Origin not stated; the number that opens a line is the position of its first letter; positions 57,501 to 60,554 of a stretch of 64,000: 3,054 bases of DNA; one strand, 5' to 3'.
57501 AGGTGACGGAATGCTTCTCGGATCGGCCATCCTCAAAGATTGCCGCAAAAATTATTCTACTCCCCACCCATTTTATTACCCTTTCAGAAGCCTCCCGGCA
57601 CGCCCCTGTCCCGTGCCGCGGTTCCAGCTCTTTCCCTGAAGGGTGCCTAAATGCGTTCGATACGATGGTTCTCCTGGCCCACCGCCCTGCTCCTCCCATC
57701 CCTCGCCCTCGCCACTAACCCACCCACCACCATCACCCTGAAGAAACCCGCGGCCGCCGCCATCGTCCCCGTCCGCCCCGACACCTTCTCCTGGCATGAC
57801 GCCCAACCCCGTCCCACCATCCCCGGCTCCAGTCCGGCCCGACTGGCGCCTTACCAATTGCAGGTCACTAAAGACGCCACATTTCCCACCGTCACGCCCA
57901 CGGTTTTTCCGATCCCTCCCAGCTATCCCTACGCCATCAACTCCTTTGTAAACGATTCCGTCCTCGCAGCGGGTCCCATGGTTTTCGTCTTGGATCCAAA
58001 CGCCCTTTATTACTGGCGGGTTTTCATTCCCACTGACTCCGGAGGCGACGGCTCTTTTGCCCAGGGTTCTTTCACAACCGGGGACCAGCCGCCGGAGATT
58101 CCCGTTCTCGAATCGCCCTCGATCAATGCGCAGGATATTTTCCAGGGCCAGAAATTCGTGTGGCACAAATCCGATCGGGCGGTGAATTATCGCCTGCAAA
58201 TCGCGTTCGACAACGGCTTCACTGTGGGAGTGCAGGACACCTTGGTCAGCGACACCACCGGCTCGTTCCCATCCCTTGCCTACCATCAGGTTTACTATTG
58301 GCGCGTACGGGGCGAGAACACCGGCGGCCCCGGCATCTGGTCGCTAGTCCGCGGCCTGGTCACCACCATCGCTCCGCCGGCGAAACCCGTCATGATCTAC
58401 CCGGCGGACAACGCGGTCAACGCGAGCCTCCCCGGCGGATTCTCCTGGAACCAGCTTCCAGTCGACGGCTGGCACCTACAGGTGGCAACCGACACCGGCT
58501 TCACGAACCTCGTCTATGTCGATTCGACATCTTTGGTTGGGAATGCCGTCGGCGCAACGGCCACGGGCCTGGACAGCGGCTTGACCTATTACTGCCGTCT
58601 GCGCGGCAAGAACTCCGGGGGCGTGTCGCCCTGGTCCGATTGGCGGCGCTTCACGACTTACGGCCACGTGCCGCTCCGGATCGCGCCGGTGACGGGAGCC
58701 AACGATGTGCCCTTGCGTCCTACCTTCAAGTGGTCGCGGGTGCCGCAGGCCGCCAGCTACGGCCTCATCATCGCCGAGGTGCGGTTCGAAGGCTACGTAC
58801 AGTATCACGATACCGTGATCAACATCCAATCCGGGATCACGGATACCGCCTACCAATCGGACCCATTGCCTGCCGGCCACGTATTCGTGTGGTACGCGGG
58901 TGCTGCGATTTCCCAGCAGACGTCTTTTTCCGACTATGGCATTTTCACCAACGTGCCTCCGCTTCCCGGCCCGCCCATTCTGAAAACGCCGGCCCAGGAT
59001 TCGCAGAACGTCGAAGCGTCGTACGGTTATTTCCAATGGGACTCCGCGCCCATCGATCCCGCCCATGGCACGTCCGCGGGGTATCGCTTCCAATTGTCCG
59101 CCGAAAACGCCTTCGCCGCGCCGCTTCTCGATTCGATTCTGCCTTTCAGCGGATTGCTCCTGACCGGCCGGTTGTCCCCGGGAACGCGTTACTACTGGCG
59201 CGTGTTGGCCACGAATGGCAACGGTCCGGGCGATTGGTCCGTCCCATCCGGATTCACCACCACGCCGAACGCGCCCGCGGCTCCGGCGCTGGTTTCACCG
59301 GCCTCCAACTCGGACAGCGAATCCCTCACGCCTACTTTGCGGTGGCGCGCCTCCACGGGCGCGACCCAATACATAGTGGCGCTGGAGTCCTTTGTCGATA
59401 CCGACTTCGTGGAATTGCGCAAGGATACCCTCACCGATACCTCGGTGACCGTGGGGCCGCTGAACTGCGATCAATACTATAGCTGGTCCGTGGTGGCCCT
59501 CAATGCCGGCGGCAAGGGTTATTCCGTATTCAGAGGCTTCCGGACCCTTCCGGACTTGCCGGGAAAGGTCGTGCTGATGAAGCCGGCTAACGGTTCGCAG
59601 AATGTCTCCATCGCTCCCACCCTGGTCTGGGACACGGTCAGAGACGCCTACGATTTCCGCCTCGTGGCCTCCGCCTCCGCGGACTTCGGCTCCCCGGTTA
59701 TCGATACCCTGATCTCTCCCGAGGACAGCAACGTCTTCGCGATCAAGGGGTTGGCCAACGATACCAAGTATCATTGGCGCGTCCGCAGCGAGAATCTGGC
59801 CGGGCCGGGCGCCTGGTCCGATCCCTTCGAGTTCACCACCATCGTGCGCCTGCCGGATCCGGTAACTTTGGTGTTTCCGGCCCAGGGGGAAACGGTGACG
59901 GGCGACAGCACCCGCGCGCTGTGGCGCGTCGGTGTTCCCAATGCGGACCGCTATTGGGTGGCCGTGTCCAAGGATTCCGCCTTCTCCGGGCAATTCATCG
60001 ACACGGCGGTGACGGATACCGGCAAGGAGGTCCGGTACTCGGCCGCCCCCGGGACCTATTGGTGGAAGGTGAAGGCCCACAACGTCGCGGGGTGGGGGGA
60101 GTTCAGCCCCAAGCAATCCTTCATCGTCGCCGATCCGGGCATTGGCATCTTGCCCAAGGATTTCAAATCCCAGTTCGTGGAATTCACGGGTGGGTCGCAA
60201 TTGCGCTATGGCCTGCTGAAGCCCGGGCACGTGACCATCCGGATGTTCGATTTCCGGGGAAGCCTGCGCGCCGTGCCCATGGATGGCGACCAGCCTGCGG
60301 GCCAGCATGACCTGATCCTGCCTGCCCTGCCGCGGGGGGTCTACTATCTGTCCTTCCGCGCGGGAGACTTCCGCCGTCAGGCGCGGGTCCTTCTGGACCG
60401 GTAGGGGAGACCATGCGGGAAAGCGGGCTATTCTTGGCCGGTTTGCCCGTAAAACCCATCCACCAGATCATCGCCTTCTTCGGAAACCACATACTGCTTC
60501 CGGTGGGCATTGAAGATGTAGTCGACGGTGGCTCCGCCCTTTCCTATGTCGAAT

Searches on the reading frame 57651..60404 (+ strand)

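Call 24: search_protein_families(library=pfam, proteins=[window:57651-60404:+], max_evalue=0.01)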
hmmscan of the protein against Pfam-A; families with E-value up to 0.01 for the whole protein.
window:57651-60404:+ (917 aa): 6 families
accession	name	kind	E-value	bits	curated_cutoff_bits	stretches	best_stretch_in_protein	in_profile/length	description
PF00041.27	fn3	-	8.5e-20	71.2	25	0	462-533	19-81/84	Fibronectin type III domain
PF16656.11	Pur_ac_phosph_N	-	1.7e-17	64.2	30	2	689-730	56-93/93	Purple acid Phosphatase, N-terminal domain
PF25788.1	Ig_Rha78A_N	-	1.8e-15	57.5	27.4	0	507-537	70-101/105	Rha78A-like, N-terminal immunoglobulin domain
PF24489.1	Ig_J_second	-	1.2e-08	35.4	27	0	647-722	10-86/105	Tip attachment protein J second Ig-like domain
PF16655.11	PhoD_N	-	3.1e-05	24.9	30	0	275-328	31-85/90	PhoD-like phosphatase, N-terminal domain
PF25059.1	FN3_DSCAM-DSCAML_C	-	9.7e-05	23.1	39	0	692-730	43-79/89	DSCAM/DSCAML C-terminal Fn3-like domain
